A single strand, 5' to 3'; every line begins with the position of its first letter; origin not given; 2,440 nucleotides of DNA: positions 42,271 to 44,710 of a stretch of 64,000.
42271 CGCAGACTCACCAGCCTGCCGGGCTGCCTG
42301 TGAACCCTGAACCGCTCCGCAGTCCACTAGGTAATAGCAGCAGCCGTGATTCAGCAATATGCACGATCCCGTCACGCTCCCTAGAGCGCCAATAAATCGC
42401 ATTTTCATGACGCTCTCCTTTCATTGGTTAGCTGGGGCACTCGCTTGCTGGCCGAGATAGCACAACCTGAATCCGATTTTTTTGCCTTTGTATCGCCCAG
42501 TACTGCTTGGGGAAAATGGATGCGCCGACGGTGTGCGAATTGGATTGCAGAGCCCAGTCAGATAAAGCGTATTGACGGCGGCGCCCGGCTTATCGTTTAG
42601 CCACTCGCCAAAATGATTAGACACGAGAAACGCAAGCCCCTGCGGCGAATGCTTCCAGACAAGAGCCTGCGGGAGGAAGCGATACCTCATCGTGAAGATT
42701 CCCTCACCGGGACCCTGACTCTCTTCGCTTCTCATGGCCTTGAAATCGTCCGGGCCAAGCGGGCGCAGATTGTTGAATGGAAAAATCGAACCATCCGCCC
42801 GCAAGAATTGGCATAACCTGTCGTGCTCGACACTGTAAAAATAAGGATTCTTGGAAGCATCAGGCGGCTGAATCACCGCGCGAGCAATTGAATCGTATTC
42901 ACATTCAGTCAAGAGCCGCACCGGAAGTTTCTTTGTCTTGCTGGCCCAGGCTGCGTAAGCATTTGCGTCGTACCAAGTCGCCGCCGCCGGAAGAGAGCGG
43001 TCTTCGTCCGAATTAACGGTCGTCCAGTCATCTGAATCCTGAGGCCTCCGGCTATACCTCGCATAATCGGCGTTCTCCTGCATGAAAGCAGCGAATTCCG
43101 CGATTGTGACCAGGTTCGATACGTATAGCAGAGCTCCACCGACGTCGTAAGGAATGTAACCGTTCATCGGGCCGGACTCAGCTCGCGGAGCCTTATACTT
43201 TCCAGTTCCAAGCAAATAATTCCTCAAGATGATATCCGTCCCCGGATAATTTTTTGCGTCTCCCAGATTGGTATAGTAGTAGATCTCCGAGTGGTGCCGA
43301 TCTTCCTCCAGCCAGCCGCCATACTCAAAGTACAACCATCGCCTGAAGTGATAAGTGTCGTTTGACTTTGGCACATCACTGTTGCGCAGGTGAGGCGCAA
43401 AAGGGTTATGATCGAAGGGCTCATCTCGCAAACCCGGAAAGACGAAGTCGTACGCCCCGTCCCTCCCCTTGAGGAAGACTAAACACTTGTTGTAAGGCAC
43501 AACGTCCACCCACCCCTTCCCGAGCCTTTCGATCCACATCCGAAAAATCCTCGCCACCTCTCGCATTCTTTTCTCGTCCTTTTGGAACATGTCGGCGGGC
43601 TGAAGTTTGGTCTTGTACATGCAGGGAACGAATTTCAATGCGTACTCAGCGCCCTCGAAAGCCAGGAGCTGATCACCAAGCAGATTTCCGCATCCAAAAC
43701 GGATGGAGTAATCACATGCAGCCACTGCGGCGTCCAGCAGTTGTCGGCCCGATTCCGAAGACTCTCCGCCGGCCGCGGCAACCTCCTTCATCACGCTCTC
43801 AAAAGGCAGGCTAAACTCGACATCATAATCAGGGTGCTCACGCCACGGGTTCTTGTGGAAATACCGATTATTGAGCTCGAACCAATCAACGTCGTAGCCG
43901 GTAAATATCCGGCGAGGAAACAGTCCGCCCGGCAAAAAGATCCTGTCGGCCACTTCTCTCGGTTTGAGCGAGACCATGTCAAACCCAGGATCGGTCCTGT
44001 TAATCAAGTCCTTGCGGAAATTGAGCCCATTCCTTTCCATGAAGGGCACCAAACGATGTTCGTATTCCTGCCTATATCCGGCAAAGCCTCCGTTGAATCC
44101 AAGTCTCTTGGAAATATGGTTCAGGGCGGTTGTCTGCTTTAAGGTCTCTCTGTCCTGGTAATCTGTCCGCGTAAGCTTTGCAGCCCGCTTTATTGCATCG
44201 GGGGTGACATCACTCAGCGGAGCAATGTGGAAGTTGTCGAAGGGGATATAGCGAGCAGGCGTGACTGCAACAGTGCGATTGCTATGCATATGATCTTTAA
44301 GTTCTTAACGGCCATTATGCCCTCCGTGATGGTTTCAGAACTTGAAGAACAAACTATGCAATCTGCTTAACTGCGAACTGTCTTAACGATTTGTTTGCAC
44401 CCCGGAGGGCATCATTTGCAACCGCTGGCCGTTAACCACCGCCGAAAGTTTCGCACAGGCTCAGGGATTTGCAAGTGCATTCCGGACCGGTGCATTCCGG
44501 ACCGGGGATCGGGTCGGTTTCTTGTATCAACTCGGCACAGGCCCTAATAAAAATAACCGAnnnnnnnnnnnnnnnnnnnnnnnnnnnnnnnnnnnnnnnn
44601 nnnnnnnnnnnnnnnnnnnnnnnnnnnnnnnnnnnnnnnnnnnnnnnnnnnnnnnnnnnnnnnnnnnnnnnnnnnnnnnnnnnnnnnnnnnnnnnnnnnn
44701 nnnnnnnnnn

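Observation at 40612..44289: Two-gene operon: FGE-sulfatase-domain protein followed by a beta-CASP metallo-beta-lactamase nuclease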

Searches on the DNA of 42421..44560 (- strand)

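Call 102: search_rna_families(sources=[L008, L011, L012, L016, L017, L077, L082], threshold=gathering)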
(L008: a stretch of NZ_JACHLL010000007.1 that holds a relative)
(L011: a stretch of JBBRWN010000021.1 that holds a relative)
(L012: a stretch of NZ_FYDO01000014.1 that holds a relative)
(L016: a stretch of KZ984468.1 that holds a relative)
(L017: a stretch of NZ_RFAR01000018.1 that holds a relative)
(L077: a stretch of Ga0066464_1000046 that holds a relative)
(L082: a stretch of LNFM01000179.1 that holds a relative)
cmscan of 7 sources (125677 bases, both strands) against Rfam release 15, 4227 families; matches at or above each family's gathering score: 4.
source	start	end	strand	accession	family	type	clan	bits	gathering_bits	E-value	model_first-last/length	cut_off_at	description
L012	14370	14766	-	RF00023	tmRNA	Gene;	CL00001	204.8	47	7.3e-82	1-374/374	no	transfer-messenger RNA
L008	18347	18418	-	RF00005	tRNA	Gene; tRNA;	CL00001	59.5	29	4.8e-10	1-71/71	no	tRNA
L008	18474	18545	-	RF00005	tRNA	Gene; tRNA;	CL00001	59.5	29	4.8e-10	1-71/71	no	tRNA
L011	16621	16710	-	RF00005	tRNA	Gene; tRNA;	CL00001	56.4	29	3.3e-09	1-71/71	no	tRNA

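Call 103: search_rna_families(source=L008, start=9550, end=9850, threshold=evalue, max_evalue=10)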
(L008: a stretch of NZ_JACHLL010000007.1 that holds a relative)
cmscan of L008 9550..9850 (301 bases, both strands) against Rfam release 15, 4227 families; matches with E-value up to 10: 2.
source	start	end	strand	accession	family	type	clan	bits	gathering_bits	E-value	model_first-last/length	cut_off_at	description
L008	9680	9807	+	RF02277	Hammerhead_HH10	Gene; ribozyme;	CL00010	16.9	75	0.76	1-125/125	no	Hammerhead ribozyme HH10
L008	9672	9690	-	RF00670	mir-105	Gene; miRNA;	-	12.9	68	9.6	34-52/81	no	mir-105 microRNA precursor family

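Call 104: search_rna_families(source=window, start=44270, end=44560, threshold=evalue, max_evalue=10)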
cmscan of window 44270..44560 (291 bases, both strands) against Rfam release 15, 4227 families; matches with E-value up to 10: 2.
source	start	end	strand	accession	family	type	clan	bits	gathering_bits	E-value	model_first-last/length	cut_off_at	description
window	44319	44411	+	RF01279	snoR53Y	Gene; snRNA; snoRNA; CD-box;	CL00080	14.2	43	7.7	1-76/76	no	Small nucleolar RNA snoR53Y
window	44335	44392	-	RF02308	TtnuCD34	Gene; snRNA; snoRNA; CD-box;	-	12.6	80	8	1-64/64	no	Tetrahymena snoRNA TtnuCD34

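Call 109: build_rna_model(alignment_id=A6)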
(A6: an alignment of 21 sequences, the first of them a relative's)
Model R1 built from alignment A6 (21 sequences, 174 columns); structure: RNAalifold consensus.
model positions 156; base pairs 30; branch points 3; effective number of sequences 2.14; information 0.59 bits per position. Calibrated on 0.2 Mb of random sequence (short: E-values are rough).
structure used (alignment columns):
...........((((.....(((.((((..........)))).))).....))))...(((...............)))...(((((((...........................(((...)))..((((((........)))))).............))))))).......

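Call 110: search_with_rna_model(model_id=R1, sources=[window, L001, L002, L003, L004, L005, L006, L007, L008, L009, L010, L011, L012, L013, L014, L015, L016, L017, L029, L031, L033, L040, L041, L042, L043, L044, L046, L048, L049, L050, L053, L054, L055, L056, L057, L058, L059, L060, L061, L062, L063, L064, L065, L066, L067, L068, L069, L070, L071, L072, L073, L074, L075, L076, L077, L078, L079, L080, L081, L082, L083, L084, L085, L086, L087, L088, L089, L090, L091, L092, L093, L094, L095, L096, L098, L099, L100, L101, L109], max_evalue=1)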
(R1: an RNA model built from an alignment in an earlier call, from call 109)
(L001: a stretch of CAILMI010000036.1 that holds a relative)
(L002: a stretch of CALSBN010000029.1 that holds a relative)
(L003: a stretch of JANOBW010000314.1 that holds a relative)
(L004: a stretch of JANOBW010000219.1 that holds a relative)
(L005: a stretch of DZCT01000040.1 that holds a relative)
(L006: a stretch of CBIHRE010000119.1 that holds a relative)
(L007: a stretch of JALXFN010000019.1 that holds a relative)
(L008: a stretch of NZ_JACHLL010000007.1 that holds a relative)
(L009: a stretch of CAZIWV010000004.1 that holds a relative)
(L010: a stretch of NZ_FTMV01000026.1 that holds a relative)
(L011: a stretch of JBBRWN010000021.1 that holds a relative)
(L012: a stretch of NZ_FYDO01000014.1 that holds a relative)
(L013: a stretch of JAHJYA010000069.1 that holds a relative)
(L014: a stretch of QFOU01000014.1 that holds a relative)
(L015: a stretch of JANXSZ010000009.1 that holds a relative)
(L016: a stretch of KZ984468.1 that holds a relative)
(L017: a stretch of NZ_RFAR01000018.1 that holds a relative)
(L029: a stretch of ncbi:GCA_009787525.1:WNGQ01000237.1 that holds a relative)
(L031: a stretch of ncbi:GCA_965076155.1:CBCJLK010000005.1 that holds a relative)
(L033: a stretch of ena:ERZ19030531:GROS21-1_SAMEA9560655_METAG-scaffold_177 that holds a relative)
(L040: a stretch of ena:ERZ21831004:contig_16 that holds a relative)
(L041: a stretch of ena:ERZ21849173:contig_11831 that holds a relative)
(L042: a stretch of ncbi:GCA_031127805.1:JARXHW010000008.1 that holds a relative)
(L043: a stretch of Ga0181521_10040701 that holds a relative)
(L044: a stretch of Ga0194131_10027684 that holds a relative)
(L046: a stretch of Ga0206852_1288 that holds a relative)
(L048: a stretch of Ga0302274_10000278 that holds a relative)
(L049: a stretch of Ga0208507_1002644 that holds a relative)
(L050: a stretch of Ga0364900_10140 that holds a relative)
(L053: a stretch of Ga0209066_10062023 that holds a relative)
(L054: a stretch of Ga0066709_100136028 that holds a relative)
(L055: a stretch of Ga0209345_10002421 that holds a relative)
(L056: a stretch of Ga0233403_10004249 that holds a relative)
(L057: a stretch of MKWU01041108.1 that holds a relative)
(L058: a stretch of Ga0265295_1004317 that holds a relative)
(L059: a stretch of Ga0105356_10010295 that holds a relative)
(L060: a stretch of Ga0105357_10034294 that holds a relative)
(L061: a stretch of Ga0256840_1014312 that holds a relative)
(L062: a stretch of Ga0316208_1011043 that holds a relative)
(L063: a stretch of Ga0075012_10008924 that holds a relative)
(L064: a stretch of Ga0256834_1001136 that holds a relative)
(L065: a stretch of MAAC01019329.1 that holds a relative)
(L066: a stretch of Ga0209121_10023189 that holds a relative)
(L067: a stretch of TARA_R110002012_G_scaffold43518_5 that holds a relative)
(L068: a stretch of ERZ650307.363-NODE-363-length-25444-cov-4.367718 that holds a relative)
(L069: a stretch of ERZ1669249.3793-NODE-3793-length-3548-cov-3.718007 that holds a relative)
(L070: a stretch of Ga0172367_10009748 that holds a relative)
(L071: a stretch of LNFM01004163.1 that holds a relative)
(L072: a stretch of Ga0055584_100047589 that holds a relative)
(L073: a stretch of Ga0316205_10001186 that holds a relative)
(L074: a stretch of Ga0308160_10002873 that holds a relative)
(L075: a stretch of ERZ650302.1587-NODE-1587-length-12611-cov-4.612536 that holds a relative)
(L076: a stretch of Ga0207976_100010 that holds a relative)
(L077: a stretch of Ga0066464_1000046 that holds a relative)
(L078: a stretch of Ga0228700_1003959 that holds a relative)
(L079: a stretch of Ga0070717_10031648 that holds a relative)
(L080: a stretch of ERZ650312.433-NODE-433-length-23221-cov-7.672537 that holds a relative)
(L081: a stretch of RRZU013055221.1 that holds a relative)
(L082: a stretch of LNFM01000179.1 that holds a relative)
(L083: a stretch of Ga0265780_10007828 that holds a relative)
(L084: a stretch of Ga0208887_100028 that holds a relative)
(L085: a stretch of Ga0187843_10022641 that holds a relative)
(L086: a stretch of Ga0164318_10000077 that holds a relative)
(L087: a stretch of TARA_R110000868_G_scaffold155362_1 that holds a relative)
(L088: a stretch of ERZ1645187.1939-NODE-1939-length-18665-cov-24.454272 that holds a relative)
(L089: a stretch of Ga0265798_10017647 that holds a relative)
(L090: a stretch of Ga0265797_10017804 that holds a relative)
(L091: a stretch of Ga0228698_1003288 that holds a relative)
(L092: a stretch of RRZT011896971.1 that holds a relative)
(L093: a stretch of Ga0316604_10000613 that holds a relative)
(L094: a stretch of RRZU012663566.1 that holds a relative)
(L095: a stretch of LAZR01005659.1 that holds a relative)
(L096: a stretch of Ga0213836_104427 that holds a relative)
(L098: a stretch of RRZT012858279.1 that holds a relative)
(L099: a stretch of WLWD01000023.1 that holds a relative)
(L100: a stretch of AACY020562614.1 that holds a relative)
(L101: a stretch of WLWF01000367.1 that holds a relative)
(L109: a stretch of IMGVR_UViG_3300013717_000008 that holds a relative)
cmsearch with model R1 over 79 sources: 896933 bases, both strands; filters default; matches with E-value up to 1: 42.
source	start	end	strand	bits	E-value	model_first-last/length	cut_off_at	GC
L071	5695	5853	+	153.5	2.5e-35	1-156/156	no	0.52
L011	9747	9904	+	152.4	4.7e-35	1-156/156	no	0.55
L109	5660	5811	+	150.8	1.2e-34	1-156/156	no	0.57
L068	3537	3693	+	150.5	1.4e-34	1-156/156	no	0.58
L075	5745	5901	+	150.5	1.4e-34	1-156/156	no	0.58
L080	5745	5901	+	150.5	1.4e-34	1-156/156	no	0.58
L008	9672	9823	+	150.4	1.5e-34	1-156/156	no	0.57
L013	6274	6425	+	150.2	1.6e-34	1-156/156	no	0.57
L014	417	568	+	149.7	2.1e-34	1-156/156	no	0.57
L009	9771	9922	+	148.6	4e-34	1-156/156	no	0.55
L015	9754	9910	+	148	5.7e-34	1-156/156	no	0.54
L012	9659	9811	+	147.4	7.7e-34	1-156/156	no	0.57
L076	5726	5877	+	145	3.1e-33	1-156/156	no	0.49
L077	5726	5877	+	145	3.1e-33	1-156/156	no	0.49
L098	476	627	+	144.6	3.8e-33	1-156/156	no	0.49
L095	3997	4150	+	142.9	1e-32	1-156/156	no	0.51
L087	5700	5853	+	140.6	3.8e-32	1-156/156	no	0.53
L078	1037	1198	+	138.4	1.3e-31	1-156/156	no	0.59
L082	5750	5901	+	136.1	4.7e-31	1-156/156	no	0.51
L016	9748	9910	+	130.2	1.4e-29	1-156/156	no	0.55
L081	627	777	+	129.2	2.5e-29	1-156/156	no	0.51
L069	267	417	+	125.3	2.3e-28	1-156/156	no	0.5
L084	5748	5901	+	124.4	3.7e-28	1-156/156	no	0.51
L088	4363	4516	+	124.4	3.7e-28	1-156/156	no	0.51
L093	5206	5359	+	124.4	3.7e-28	1-156/156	no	0.51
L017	9726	9877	+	121.7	1.7e-27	1-156/156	no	0.49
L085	655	807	+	121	2.6e-27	1-156/156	no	0.59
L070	590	743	+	120.4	3.5e-27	1-156/156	no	0.55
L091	3735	3890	+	118.2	1.3e-26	1-156/156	no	0.51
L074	3905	4057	+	74.8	6.4e-16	1-156/156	no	0.58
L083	5707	5859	+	71.4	4.3e-15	1-156/156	no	0.57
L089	242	395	+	66.7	6.1e-14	1-156/156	no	0.54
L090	730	883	+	66.7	6.1e-14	1-156/156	no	0.54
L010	9728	9913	+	30.1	6.4e-05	1-156/156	no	0.48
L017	9798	9871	-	19.1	0.033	71-149/156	no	0.49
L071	5769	5849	-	16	0.19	69-149/156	no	0.51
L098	441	537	-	15.2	0.31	1-156/156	no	0.49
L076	5798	5871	-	14.2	0.54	71-149/156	no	0.46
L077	5798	5871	-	14.2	0.54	71-149/156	no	0.46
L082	5710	5811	-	13.5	0.81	1-156/156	no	0.45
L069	338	411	-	13.5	0.81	71-149/156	no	0.47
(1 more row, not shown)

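Call 121: build_rna_model(alignment_id=A9)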
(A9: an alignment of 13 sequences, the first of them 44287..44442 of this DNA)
Model R2 built from alignment A9 (13 sequences, 180 columns); structure: RNAalifold consensus.
model positions 159; base pairs 5; branch points 0; effective number of sequences 5.71; information 0.59 bits per position. Calibrated on 0.2 Mb of random sequence (short: E-values are rough).
structure used (alignment columns):
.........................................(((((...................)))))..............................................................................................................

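Call 124: search_with_rna_model(model_id=R2, sources=[window, L001, L002, L003, L004, L005, L006, L007, L008, L009, L010, L011, L012, L016, L017, L029, L031, L033, L040, L041, L042, L043, L044, L045, L046, L047, L048, L049, L050, L051, L052, L053, L054, L055, L056, L057, L058, L059, L060, L061, L062, L063, L064, L065, L066, L067, L072, L074, L079, L086, L092, L094, L099, L035, L037, L038], max_evalue=1)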
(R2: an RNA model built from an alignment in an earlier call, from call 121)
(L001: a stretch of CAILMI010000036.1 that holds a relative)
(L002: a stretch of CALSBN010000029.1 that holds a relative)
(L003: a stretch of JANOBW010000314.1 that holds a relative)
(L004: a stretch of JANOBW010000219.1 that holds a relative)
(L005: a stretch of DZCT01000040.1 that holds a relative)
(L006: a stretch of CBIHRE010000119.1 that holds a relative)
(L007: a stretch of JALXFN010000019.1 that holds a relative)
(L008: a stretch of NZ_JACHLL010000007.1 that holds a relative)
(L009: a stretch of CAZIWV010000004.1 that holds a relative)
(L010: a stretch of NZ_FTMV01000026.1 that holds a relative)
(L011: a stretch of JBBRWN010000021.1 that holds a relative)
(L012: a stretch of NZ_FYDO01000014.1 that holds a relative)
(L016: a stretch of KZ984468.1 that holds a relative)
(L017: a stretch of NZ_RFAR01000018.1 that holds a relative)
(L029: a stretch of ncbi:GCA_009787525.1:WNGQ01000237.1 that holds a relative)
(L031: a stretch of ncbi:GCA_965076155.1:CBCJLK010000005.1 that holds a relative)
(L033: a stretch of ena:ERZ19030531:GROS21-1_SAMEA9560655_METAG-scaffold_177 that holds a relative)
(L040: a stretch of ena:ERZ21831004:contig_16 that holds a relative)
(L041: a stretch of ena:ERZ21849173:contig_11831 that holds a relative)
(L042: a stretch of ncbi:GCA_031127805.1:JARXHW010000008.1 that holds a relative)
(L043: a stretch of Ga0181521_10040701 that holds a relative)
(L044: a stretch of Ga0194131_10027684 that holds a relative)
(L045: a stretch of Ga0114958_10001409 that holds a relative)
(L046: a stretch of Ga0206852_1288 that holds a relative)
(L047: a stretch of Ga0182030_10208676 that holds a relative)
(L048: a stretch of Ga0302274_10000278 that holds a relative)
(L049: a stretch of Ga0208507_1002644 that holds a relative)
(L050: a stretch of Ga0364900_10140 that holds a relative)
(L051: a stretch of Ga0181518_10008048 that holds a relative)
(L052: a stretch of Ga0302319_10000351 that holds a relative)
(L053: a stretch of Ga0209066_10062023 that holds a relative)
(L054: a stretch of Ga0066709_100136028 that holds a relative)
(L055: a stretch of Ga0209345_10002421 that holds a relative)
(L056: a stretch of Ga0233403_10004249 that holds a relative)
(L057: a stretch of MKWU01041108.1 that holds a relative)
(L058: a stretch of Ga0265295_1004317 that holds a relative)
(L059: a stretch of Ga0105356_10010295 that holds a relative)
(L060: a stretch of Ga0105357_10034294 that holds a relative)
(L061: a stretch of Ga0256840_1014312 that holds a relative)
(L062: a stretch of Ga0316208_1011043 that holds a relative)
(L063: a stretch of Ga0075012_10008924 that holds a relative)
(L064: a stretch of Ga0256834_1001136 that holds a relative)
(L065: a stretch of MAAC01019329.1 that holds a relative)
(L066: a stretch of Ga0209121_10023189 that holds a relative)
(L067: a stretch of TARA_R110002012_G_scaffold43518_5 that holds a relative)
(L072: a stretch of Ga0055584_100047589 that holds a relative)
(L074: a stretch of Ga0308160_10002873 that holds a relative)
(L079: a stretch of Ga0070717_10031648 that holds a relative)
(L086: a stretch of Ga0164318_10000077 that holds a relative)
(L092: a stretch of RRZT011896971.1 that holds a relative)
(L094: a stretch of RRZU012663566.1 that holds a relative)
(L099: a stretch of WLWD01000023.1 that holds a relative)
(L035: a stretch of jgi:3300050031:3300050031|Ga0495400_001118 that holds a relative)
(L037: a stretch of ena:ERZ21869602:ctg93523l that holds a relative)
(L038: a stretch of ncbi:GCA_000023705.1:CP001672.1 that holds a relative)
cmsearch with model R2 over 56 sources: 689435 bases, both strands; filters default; matches with E-value up to 1: 16.
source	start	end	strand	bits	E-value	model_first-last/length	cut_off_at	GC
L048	5845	6003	+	148.4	1.4e-29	1-159/159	no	0.44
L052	5845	6003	+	148.4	1.4e-29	1-159/159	no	0.44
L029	9843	10003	+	147.7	1.9e-29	1-159/159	no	0.47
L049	2225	2378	+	135.5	8.4e-27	1-159/159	no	0.43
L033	9849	10003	+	129.3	1.8e-25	1-159/159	no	0.41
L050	4271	4425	+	128.5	2.7e-25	1-159/159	no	0.43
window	44287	44455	-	125.3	1.3e-24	1-159/159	no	0.46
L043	1102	1251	+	124.3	2.3e-24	1-159/159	no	0.45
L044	2523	2677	+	121.4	9.4e-24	1-159/159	no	0.53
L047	570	719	+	120.7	1.4e-23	1-159/159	no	0.45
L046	2292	2451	+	117.2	7.5e-23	1-159/159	no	0.49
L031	9848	10003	+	112.2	9.2e-22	1-159/159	no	0.53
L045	5843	6003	+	106.9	1.3e-20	1-159/159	no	0.42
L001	9746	9906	+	106.4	1.6e-20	1-159/159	no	0.43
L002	9845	10000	+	90.2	5.4e-17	1-159/159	no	0.54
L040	7847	8003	+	77.8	2.6e-14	1-159/159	no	0.45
